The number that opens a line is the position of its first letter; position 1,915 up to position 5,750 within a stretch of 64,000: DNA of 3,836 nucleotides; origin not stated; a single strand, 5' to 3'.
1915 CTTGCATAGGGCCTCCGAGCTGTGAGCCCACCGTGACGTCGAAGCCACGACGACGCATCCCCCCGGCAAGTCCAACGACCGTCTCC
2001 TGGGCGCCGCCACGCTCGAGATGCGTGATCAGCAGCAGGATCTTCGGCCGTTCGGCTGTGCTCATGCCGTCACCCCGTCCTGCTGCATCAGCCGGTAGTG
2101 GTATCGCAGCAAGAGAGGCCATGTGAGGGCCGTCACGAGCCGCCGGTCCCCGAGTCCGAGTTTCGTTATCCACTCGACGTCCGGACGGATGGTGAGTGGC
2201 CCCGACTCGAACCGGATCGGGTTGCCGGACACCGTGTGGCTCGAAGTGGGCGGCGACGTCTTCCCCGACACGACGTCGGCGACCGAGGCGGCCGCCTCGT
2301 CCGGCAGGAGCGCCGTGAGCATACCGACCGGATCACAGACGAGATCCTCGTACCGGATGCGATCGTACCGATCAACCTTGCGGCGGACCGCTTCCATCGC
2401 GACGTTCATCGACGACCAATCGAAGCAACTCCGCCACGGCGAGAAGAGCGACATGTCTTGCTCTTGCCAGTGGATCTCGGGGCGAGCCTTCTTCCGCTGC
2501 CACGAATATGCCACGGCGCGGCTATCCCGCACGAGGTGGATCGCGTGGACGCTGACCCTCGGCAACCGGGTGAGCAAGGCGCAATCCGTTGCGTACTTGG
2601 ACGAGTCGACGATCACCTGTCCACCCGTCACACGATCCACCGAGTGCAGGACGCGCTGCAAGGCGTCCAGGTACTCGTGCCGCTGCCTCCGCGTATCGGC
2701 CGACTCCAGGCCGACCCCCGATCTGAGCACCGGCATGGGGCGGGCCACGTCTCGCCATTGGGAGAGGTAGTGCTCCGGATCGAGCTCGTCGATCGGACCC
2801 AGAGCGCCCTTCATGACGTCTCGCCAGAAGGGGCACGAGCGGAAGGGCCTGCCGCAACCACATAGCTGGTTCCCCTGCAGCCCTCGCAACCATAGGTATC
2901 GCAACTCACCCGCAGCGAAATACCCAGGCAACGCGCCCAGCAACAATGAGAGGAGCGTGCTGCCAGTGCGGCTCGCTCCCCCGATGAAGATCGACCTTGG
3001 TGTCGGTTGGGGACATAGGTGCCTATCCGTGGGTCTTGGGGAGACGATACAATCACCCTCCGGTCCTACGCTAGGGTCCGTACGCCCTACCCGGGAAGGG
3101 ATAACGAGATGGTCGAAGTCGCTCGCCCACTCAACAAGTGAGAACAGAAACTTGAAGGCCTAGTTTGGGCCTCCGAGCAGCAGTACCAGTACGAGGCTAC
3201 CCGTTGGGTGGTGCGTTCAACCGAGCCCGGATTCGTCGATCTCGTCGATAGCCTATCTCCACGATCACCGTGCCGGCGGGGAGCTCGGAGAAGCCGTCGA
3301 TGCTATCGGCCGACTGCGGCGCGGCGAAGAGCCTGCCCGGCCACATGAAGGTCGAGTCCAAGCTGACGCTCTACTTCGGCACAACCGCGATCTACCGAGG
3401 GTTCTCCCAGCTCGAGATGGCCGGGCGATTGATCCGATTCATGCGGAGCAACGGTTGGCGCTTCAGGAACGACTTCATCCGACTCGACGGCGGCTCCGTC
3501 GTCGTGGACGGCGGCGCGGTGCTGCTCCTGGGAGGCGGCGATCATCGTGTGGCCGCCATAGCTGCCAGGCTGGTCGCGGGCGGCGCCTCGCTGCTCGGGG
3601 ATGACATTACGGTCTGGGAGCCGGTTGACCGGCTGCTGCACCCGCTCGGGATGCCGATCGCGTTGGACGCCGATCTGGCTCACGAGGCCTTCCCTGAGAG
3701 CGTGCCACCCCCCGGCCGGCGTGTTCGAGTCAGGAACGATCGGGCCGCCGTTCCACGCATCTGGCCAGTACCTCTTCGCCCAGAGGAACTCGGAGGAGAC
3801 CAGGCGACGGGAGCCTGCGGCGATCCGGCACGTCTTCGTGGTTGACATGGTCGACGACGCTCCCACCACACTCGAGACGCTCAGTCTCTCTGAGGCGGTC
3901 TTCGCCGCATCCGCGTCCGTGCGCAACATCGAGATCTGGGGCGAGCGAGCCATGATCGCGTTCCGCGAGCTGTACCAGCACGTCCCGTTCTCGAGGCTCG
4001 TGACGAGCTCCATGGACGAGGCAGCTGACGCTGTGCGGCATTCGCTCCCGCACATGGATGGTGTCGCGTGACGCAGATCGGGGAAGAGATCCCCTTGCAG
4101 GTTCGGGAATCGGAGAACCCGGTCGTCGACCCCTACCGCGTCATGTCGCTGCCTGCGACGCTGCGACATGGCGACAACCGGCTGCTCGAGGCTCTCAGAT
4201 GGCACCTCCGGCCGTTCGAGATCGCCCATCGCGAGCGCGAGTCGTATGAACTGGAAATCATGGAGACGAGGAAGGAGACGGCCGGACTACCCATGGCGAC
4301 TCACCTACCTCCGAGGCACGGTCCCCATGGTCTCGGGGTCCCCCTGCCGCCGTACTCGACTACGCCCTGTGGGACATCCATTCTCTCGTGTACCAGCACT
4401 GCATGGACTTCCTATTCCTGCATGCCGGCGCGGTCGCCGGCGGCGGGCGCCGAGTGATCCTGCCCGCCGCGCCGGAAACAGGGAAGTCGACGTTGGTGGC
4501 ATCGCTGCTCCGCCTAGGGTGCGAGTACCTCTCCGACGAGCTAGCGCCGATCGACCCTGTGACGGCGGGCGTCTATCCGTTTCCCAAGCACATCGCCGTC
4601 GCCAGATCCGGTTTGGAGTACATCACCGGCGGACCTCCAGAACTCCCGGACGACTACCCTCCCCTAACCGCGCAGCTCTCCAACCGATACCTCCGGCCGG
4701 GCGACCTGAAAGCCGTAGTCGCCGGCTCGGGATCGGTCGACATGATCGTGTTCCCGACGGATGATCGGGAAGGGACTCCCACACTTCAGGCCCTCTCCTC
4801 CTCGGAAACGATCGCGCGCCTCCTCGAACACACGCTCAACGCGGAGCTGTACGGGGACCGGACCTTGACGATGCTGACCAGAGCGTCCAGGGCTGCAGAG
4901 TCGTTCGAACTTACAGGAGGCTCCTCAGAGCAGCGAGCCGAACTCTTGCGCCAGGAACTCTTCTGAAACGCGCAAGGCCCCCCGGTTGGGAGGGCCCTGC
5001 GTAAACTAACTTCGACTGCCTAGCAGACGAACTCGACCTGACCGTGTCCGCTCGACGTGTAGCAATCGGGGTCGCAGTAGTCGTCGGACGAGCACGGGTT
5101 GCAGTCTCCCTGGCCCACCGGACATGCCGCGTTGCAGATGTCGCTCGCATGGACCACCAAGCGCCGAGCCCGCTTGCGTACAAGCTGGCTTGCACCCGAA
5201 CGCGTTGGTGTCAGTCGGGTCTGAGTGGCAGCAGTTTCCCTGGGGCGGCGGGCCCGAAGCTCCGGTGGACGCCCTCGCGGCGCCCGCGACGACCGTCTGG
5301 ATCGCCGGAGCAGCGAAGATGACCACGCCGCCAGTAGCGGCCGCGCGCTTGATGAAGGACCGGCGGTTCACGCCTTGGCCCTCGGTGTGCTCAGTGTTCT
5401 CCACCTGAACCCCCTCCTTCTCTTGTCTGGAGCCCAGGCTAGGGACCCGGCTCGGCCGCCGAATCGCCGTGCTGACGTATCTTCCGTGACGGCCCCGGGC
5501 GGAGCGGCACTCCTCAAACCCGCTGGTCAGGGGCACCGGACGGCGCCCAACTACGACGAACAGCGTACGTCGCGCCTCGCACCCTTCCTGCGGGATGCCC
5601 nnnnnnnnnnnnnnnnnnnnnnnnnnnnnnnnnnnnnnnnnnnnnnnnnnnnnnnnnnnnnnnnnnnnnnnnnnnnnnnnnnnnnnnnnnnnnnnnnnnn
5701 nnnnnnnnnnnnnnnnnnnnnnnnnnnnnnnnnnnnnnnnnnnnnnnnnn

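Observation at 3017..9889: Four-component HprK-related kinase/PqqD/nucleotidyltransferase module embedded in a sulfotransferase-containing exopolysaccharide locus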

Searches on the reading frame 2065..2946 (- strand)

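Call 6: search_protein_families(library=ncbifam, proteins=[window:2065-2946:-], max_evalue=0.01)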
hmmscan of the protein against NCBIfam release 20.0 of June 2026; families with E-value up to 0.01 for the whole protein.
window:2065-2946:- (294 aa): 0 families

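Call 7: search_protein_families(library=pfam, proteins=[window:2065-2946:-], max_evalue=0.01)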
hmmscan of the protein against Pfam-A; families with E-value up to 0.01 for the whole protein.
window:2065-2946:- (294 aa): 1 family
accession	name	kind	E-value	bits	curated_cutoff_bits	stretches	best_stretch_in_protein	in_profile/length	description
PF13469.12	Sulfotransfer_3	-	0.0019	19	27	1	136-214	128-207/216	Sulfotransferase family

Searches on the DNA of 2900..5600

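Call 96: search_rna_families(source=window, start=2900, end=5600, threshold=evalue, max_evalue=10)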
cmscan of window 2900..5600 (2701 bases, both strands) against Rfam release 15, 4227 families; matches with E-value up to 10: 1.
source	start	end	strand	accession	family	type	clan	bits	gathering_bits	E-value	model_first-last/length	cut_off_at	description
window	4387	4510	+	RF00223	IRES_Bip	Cis-reg; IRES;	-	12.8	40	0.54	1-263/263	no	bip internal ribosome entry site (IRES)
